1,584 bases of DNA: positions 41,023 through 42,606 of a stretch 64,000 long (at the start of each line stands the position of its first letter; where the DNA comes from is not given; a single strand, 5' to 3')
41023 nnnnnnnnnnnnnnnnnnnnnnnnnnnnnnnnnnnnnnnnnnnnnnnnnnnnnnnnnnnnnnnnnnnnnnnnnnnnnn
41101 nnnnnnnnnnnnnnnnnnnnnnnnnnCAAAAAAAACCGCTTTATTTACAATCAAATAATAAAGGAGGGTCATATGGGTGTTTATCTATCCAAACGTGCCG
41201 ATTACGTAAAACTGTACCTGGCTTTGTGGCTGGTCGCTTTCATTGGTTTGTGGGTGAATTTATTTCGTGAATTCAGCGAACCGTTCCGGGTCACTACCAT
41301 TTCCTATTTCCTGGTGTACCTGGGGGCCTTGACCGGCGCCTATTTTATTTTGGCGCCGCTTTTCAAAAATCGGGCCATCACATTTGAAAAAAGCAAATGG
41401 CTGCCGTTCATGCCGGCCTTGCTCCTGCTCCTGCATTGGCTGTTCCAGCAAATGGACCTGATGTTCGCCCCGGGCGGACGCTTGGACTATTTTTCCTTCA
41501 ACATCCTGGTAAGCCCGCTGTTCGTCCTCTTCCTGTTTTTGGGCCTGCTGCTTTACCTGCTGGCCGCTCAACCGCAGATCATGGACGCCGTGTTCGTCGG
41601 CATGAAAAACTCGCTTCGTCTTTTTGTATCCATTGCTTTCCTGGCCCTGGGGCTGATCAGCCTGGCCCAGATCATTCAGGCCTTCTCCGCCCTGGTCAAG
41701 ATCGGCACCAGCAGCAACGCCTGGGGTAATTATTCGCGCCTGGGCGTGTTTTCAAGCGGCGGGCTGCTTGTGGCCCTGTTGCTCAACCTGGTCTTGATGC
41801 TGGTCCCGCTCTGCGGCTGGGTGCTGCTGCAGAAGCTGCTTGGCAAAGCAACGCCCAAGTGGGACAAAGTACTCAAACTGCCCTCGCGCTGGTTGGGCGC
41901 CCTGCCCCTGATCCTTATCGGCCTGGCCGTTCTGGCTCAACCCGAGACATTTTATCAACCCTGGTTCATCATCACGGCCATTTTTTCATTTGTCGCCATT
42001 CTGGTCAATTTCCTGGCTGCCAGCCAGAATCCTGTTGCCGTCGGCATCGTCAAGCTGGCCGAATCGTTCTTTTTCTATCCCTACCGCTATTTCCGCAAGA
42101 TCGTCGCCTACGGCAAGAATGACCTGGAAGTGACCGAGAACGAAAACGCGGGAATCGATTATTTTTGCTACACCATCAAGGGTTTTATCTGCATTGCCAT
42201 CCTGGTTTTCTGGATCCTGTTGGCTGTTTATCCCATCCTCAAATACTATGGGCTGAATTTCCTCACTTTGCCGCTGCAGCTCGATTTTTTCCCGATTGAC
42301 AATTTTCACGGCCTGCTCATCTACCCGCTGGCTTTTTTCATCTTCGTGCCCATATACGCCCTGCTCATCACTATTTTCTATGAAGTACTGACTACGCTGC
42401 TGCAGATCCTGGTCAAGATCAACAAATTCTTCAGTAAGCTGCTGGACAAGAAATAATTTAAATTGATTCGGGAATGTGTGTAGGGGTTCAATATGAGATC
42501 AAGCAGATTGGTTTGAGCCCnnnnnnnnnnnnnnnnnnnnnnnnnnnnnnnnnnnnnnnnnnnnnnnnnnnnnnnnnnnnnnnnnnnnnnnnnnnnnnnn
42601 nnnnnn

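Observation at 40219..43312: Uncharacterised membrane trio (PAP2_C-like enzyme, 427-aa polytopic protein, lipoprotein) beside the system II cytochrome c biogenesis genes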

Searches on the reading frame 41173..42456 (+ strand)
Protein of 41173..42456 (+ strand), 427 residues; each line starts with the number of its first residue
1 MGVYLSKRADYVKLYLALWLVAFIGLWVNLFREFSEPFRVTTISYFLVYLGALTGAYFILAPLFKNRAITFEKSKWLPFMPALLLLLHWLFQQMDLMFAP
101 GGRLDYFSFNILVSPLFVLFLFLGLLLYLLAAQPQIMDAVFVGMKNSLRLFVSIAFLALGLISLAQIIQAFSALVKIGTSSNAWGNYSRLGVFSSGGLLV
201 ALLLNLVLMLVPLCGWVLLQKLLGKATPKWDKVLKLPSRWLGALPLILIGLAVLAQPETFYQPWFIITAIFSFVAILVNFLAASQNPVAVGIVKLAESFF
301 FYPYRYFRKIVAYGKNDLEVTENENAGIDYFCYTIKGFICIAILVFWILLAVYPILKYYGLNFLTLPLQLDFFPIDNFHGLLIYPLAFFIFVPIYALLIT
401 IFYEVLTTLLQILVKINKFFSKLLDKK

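Call 4: search_protein_families(library=pfam, proteins=[window:41173-42453:+], max_evalue=0.01)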
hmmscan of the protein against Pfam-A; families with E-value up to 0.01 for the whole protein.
seq(427 aa): 0 families

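Call 6: find_homologous_proteins(query=window:41173-42456:+, max_evalue=0.001)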
Query window:41173-42456:+ (427 aa): 93 proteins with E <= 0.001 among 8000 candidates.
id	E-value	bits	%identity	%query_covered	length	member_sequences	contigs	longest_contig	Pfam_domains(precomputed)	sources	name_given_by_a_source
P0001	9.7e-259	877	95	100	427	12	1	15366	-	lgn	-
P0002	7.8e-246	834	90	100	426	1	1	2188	-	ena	-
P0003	2.7e-244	829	89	100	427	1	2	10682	-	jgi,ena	-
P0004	2.6e-241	819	88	100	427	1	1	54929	-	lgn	-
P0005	7.6e-239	811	87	100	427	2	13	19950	-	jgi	jgi:hypothetical protein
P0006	2.8e-238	809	85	100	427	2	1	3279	-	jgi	-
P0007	8.2e-238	808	87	100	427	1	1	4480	-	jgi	jgi:hypothetical protein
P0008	5.2e-237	805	87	100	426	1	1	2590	-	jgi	jgi:hypothetical protein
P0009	1.3e-236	804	88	100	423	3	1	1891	-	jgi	jgi:hypothetical protein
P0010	2.2e-236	803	86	100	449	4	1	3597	-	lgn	-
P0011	8.6e-236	801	86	100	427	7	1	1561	-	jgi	-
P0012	1.3e-235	800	86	100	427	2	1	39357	-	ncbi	-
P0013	5.2e-235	798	85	100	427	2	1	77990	-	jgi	jgi:hypothetical protein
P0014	7.2e-235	798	85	100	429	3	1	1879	-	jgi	jgi:hypothetical protein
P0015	5.3e-234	795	86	100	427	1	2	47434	-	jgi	jgi:hypothetical protein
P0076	4.4e-194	664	70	100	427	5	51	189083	-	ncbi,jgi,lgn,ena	-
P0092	2.9e-79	285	60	61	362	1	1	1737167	-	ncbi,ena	-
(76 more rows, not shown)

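Call 7: search_protein_families(library=ncbifam, proteins=[window:41173-42456:+], max_evalue=0.01)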
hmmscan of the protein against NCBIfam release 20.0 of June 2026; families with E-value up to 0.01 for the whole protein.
window:41173-42456:+ (427 aa): 0 families

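Call 9: find_encoding_contigs(protein=P0092, flank=8000, max_places=3)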
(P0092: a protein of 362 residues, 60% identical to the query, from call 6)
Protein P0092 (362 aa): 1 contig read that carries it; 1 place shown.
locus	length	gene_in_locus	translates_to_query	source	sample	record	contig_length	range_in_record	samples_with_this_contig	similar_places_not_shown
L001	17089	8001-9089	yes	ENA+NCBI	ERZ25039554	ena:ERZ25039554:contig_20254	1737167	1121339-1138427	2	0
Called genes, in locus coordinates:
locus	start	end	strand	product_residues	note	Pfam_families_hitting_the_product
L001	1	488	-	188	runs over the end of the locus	PF04324:Fer2_BFD, PF01106:NifU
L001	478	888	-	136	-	PF01592:NifU_N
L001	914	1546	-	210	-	PF00266:Aminotran_5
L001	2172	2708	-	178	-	PF01814:Hemerythrin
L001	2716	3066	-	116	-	-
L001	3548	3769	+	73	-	-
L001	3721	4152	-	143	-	PF03063:Prismane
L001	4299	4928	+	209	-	-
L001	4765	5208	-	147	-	PF27217:AF_0155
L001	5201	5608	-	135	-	PF12837:Fer4_6, PF13237:Fer4_10, PF25160:LdpA_Fe-S-bd (faint), PF00037:Fer4 (weak), PF14697:Fer4_21 (weak), PF12838:Fer4_7 (weak), PF13187:Fer4_9 (weak), PF13484:Fer4_16 (faint)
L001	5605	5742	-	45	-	-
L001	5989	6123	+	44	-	-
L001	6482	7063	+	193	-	-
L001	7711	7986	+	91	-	PF14360:PAP2_C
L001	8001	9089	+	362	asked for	-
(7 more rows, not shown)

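Call 10: find_encoding_contigs(protein=P0076, flank=8000, max_places=4)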
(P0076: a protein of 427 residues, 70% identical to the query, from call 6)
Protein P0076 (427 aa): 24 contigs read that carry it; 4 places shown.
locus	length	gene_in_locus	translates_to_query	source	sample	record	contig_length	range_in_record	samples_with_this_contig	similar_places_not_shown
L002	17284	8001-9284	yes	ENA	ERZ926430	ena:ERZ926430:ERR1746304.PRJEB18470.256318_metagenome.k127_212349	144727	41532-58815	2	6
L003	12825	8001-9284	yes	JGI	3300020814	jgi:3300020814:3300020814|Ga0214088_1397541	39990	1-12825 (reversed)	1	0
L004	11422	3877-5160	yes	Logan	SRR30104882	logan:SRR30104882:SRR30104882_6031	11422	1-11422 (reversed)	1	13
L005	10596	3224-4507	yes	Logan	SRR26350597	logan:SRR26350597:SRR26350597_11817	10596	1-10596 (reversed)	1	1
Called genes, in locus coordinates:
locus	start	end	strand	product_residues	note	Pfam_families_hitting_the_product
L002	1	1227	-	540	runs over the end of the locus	PF02225:PA (faint), PF01546:Peptidase_M20 (weak), PF04389:Peptidase_M28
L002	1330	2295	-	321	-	PF01592:NifU_N, PF04324:Fer2_BFD, PF01106:NifU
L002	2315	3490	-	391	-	PF00266:Aminotran_5, PF01212:Beta_elim_lyase (weak)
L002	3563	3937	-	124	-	PF02311:AraC_binding (weak), PF07883:Cupin_2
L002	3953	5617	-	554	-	PF03063:Prismane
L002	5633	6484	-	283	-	PF00037:Fer4 (weak), PF12837:Fer4_6 (weak), PF12838:Fer4_7 (faint), PF13237:Fer4_10, PF14697:Fer4_21 (weak), PF25160:LdpA_Fe-S-bd (faint), PF13187:Fer4_9 (weak), PF27217:AF_0155, +1 more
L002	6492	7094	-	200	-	PF00440:TetR_N, PF08359:TetR_C_4 (weak)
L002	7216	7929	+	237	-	PF14360:PAP2_C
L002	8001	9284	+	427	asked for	-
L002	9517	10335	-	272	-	-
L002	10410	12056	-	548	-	PF01578:Cytochrom_C_asm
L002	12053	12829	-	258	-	PF05140:ResB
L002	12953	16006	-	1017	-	PF13620:CarboxypepD_reg, PF13715:CarbopepD_reg_2, PF25183:OMP_b-brl_4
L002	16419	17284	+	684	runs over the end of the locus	PF20094:GWxTD_dom, PF13424:TPR_12 (faint), PF13428:TPR_14 (faint), PF13181:TPR_8 (faint), PF13432:TPR_16 (faint), PF14559:TPR_19 (weak), PF00515:TPR_1 (weak), PF07719:TPR_2 (weak)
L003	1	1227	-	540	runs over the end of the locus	PF02225:PA (faint), PF01546:Peptidase_M20 (weak), PF04389:Peptidase_M28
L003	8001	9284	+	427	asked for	-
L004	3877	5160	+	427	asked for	-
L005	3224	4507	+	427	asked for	-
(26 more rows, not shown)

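Call 20: search_protein_families(library=pfam, proteins=[window:41173-42456:+], max_evalue=10)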
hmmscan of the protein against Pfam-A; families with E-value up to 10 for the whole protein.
window:41173-42456:+ (427 aa): 1 family
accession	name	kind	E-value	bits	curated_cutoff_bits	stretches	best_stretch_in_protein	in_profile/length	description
PF25258.1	DUF7859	-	0.016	15.5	27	1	274-311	2-37/49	Family of unknown function (DUF7859)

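Call 25: predict_structure(alignment_id=A1)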
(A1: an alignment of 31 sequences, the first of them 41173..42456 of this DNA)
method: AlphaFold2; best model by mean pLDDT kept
length: 427 residues; sequences in the alignment: 31
mean_pLDDT: 69.8   pTM: 0.68
mean pLDDT of the five models: 69.8, 64.7, 62.4, 60.8, 60.5
residues with pLDDT >= 90: 1; 70-90: 215; 50-70: 183; < 50: 28
segments of 3 or more residues with pLDDT < 50: 1-9, 66-72, 190-195
pLDDT, mean of each block of 10 residues (from residue 1): 44 65 68 56 60 62 50 65 80 76 73 81 83 75 80 88 81 67 52 56 85 87 77 68 82 78 80 82 80 74 69 66 60 67 66 63 53 59 65 69 73 72 62
secondary structure, 60 per line:
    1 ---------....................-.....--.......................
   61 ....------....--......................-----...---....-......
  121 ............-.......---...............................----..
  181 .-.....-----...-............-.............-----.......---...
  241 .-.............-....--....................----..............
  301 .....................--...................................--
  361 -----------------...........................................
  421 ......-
elements in order: H10-29 H31-35 H38-64 H71-74 H77-98 H110-113 H115-132 H134-140 H144-174 H183-187 H197-208 H210-222 H228-234 H238-241 H243-255 H257-260 H263-282 H287-321 H324-358 H378-426

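Call 28: search_protein_representatives(alignment_id=A1)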
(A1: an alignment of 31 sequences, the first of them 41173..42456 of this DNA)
Query: 31 sequences, 427 profile positions. Proteins with E-value up to 0.001 (for the whole library): 7; up to 1e-10: 5; up to 1e-30: 4. The best 7 are listed.
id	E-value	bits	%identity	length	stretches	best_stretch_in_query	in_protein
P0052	1.8e-240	814.7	-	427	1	1-427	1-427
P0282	2.0e-49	185.2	-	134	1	1-117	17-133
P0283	1.3e-45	172.7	-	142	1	320-426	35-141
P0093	9.9e-33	130.2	-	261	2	97-145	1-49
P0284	7.0e-17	78.0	-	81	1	348-402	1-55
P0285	1.3e-10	57.4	-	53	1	1-34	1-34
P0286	6.4e-08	48.5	-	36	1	392-427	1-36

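Call 33: find_related_loci(query=A1, collection=genome_contigs, flank=6000)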
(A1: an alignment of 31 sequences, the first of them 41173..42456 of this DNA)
Query A1 (427 aa) in genome_contigs; peptide patterns used: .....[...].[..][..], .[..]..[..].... (x = any residue, [..] = any of these).
62 stretches matched a pattern; 23 encode a relative of the query (tblastn E <= 1e-3); 21 distinct loci.
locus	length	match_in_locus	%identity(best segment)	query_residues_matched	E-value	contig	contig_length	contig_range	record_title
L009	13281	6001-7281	97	1-427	0e+0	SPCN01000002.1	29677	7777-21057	MAG: Chrysiogenales bacterium isolate das_tool.metabat2.18 k141_820492, whole genome shotgun sequence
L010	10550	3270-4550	93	1-427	0e+0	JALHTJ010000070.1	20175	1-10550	MAG: Candidatus Aminicenantes bacterium isolate PFL21 seq_553829, whole genome shotgun sequence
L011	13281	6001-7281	85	1-427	0e+0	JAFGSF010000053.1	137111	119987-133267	MAG: Candidatus Aminicenantes bacterium isolate Zod_Metabat.875 k87_8401007, whole genome shotgun sequence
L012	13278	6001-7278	84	1-426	0e+0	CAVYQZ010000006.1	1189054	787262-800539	MAG: Candidatus Aminicenantes bacterium isolate MFD04716.bin.2.288 genome assembly, contig: contig_21162, whole genome s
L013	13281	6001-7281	86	1-427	0e+0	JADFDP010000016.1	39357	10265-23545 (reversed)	MAG: Candidatus Aminicenantes bacterium isolate QR_Bin.23 NODE_16_length_39357_cov_15.4004, whole genome shotgun sequenc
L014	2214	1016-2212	87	1-399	0e+0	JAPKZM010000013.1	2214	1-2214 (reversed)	MAG: Candidatus Aminicenantes bacterium isolate LacPavin_0920_SED5_MAG_56_9 LacPavin_0920_SED5_scaffold_1823643, whole g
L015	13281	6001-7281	84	1-427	0e+0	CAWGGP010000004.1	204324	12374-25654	MAG: Candidatus Aminicenantes bacterium isolate MFD01872.bin.2.146 genome assembly, contig: contig_148137, whole genome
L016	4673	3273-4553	78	1-427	0e+0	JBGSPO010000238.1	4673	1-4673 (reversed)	MAG: Candidatus Aminicenantia bacterium isolate JTS-AC306 k141_1954449, whole genome shotgun sequence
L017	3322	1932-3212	78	1-427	0e+0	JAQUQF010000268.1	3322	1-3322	MAG: Acidobacteriota bacterium isolate STD1_43 NODE_139110_length_3322_cov_2.674804_Sandtown_D1, whole genome shotgun se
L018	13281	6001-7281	76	1-427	0e+0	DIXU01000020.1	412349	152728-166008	MAG TPA_asm: Candidatus Aminicenantes bacterium UBA6072 UBA6072_contig_74, whole genome shotgun sequence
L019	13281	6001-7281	75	1-427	0e+0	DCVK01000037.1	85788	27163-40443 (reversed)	MAG TPA_asm: Candidatus Aminicenantes bacterium UBA2190 UBA2190_contig_5060, whole genome shotgun sequence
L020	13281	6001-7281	75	1-427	7e-178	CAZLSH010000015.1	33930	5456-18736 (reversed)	MAG TPA_asm: uncultured Clostridia bacterium isolate SRP192927_co7_47 genome assembly, contig: NODE_1961_length_33930_co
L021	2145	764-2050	72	1-427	0e+0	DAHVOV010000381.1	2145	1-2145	MAG TPA_asm: Candidatus Aminicenantes bacterium isolate clean593 k141_833477, whole genome shotgun sequence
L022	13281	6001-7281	77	1-427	0e+0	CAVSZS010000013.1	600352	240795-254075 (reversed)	MAG: Candidatus Aminicenantes bacterium isolate MFD04716.bin.1.273 genome assembly, contig: contig_7861, whole genome sh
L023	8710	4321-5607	72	1-427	4e-168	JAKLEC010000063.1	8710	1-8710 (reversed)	MAG: Acidobacteria bacterium isolate RA.bin124 RA.bin124_63, whole genome shotgun sequence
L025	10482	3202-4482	79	1-427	0e+0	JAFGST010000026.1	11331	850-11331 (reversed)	MAG: Candidatus Aminicenantes bacterium isolate Zod_Metabat.920 k87_1144697, whole genome shotgun sequence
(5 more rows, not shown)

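Call 52: search_protein_families(library=padloc, proteins=[window:41173-42456:+], max_evalue=0.1)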
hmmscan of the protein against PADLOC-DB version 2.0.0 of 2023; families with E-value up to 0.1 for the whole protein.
window:41173-42456:+ (427 aa): 0 families

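Call 53: search_solved_structures(query=A1, max_evalue=10)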
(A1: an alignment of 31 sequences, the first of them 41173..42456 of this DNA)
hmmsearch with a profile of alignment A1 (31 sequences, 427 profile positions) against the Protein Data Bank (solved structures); distinct sequences matched with E-value up to 10: 0.
